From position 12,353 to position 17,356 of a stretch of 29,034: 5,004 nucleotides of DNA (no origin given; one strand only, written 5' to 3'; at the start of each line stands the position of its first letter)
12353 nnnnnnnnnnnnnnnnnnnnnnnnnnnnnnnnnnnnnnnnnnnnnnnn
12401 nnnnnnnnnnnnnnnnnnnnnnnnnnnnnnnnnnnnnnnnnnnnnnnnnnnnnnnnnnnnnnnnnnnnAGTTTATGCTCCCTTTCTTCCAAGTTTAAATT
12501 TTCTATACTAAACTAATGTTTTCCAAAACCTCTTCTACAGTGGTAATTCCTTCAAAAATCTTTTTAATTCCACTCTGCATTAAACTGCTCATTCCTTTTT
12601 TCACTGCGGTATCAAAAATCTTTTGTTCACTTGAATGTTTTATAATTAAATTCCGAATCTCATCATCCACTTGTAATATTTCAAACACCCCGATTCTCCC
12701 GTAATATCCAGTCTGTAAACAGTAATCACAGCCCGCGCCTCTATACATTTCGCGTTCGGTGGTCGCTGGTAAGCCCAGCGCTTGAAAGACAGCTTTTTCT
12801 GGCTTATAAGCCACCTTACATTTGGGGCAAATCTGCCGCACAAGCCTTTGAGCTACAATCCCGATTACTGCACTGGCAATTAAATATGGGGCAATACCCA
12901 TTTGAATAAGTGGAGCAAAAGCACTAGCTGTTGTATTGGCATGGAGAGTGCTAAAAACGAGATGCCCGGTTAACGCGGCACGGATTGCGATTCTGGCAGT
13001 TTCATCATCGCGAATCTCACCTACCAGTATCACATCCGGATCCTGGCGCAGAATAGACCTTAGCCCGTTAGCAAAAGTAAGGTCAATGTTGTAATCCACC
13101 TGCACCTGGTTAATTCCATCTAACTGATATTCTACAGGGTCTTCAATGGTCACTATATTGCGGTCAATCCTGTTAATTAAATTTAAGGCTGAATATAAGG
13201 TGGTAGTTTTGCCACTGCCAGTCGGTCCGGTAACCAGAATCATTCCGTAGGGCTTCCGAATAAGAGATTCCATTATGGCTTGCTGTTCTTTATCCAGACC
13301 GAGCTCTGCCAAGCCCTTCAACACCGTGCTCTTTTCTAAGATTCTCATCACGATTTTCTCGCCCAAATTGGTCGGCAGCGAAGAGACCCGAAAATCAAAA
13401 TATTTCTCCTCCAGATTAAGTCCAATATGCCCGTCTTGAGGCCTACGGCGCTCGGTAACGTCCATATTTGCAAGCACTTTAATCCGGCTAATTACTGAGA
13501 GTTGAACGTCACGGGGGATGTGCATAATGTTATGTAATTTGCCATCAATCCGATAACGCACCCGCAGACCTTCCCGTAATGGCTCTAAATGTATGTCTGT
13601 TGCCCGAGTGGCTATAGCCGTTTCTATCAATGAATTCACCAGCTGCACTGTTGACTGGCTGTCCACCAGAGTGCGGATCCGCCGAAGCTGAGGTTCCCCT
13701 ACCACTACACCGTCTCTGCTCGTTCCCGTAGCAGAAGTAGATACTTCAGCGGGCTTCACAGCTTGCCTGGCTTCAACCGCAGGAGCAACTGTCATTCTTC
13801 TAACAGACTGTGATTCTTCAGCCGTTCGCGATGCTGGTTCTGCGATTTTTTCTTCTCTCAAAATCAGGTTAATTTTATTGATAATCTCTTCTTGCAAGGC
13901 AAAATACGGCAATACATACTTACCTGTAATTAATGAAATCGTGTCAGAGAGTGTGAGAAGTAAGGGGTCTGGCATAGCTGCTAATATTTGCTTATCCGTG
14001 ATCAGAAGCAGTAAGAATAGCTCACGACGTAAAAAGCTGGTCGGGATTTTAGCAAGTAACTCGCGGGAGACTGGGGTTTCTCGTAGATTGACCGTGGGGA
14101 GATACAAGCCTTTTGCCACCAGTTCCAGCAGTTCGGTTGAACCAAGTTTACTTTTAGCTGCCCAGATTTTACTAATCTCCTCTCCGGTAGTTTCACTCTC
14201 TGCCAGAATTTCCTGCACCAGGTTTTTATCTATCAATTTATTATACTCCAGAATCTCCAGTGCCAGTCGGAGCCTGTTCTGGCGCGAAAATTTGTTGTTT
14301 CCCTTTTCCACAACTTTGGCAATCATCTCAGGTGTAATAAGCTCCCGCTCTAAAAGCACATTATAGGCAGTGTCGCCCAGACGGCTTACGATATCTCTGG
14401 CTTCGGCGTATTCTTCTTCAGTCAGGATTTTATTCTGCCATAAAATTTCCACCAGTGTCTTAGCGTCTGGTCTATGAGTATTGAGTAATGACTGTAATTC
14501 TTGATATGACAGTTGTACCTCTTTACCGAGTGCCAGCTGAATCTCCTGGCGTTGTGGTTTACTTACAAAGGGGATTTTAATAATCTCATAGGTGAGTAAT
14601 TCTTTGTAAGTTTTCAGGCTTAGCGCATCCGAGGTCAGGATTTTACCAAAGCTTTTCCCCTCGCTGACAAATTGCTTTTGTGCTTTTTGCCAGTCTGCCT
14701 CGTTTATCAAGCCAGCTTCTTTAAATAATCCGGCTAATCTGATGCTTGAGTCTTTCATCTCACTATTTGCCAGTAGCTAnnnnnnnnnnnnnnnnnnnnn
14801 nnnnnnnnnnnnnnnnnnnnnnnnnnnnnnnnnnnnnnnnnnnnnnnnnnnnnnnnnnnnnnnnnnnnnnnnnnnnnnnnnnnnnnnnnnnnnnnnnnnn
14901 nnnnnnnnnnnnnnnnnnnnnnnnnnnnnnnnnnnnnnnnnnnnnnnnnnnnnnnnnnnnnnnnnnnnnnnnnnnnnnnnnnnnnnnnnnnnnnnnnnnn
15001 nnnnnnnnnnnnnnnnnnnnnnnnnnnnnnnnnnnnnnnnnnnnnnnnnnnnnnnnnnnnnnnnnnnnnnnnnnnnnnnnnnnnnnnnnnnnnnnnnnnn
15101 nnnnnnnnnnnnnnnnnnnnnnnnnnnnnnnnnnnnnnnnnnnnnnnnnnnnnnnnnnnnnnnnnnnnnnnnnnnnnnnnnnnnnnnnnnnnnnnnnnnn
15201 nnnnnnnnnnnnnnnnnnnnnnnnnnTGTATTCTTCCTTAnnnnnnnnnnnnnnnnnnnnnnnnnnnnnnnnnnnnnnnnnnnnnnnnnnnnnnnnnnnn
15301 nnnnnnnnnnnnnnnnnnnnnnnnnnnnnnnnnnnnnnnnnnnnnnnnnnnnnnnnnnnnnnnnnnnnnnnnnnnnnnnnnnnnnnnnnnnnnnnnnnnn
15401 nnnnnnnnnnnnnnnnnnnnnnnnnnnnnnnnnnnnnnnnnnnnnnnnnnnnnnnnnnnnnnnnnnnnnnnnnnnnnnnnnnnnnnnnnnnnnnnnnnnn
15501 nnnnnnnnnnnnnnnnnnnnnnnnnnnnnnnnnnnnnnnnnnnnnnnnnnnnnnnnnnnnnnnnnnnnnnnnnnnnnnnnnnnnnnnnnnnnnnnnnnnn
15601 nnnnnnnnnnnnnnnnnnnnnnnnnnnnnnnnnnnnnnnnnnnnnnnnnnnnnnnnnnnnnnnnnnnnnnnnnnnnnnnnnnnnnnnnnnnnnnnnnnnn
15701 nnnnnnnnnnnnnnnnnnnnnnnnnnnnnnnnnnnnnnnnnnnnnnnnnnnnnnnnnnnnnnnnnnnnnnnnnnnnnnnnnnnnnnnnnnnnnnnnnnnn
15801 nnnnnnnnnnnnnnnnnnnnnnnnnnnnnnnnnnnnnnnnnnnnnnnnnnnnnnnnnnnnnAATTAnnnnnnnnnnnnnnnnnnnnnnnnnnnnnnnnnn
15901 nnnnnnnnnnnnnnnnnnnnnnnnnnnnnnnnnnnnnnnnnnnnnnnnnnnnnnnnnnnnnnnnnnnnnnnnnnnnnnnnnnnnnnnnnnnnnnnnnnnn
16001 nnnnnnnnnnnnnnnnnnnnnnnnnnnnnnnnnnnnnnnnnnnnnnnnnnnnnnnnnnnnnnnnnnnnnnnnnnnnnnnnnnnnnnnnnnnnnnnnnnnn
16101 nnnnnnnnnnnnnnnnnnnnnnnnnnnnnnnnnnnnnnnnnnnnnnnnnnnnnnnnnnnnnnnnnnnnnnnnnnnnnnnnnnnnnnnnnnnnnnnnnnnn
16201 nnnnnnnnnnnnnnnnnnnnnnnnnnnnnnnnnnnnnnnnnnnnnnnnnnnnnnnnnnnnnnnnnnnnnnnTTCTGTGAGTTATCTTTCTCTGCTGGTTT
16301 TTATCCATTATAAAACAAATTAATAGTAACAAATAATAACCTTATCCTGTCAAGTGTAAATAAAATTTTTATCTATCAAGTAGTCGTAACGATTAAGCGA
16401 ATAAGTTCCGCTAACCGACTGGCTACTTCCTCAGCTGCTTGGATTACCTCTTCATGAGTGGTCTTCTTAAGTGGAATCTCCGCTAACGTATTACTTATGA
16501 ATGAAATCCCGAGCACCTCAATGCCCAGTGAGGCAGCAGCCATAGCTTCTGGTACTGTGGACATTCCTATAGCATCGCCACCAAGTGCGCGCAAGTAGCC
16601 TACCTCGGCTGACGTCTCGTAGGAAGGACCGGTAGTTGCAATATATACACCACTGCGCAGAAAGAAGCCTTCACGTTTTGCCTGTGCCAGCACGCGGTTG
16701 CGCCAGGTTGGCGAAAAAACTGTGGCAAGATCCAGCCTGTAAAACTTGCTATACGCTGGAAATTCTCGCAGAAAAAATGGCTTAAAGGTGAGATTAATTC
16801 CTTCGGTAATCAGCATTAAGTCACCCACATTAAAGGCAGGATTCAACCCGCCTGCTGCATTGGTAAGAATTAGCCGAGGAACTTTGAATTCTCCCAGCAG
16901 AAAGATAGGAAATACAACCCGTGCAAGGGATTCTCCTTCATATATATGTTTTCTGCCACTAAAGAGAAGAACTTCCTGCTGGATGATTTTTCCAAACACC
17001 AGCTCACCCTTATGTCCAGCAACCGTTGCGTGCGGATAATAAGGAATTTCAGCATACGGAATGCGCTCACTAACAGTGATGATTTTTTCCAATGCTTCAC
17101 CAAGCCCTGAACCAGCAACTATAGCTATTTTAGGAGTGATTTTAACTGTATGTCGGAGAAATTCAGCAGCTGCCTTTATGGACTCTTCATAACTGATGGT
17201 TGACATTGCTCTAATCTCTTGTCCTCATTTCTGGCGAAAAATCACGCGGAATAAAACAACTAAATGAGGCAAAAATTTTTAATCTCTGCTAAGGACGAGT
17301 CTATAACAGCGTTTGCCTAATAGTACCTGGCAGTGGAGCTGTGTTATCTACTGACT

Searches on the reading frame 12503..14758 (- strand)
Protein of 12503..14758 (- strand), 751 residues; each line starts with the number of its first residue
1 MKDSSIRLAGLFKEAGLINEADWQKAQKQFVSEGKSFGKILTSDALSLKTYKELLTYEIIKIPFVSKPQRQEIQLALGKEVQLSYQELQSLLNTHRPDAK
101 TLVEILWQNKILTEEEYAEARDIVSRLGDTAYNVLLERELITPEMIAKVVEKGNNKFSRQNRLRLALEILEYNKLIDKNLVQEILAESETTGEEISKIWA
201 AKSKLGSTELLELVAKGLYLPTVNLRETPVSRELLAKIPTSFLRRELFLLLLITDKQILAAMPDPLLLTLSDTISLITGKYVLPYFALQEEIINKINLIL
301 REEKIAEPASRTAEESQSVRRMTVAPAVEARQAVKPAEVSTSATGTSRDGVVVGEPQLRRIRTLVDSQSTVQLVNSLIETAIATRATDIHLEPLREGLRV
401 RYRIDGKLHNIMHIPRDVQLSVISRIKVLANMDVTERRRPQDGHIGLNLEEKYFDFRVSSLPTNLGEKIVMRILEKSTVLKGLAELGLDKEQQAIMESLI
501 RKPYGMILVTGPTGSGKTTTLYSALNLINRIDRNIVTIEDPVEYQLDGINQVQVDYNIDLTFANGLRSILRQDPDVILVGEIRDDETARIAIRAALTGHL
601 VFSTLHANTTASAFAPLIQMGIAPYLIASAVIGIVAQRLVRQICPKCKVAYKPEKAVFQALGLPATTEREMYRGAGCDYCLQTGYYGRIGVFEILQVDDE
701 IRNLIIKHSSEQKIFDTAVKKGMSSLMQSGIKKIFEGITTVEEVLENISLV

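Call 12: search_protein_families(library=pfam, proteins=[window:12503-14758:-], max_evalue=0.001)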
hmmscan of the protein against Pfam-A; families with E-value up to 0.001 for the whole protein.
window:12503-14758:- (751 aa): 4 families
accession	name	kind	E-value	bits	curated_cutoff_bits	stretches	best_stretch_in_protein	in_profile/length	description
PF00437.27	T2SSE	-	1.3e-133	445.7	24.9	1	365-745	3-369/370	Type II/IV secretion system protein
PF05157.20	MshEN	-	7.3e-12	45.5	23.1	1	220-303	3-87/90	MshEN domain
PF13604.12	AAA_30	-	2e-05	24.9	27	1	488-536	2-50/191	AAA domain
PF13401.12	AAA_22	-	0.00045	21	27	0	503-544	4-45/130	AAA domain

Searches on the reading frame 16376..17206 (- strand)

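Call 12: search_protein_families(library=pfam, proteins=[window:16376-17206:-], max_evalue=0.001)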
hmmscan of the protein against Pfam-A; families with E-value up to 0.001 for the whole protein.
window:16376-17206:- (276 aa): 1 family
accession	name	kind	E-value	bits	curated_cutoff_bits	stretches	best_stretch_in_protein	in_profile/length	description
PF01048.26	PNP_UDP_1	-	3.7e-47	161.1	25.1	1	26-273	1-232/233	Phosphorylase superfamily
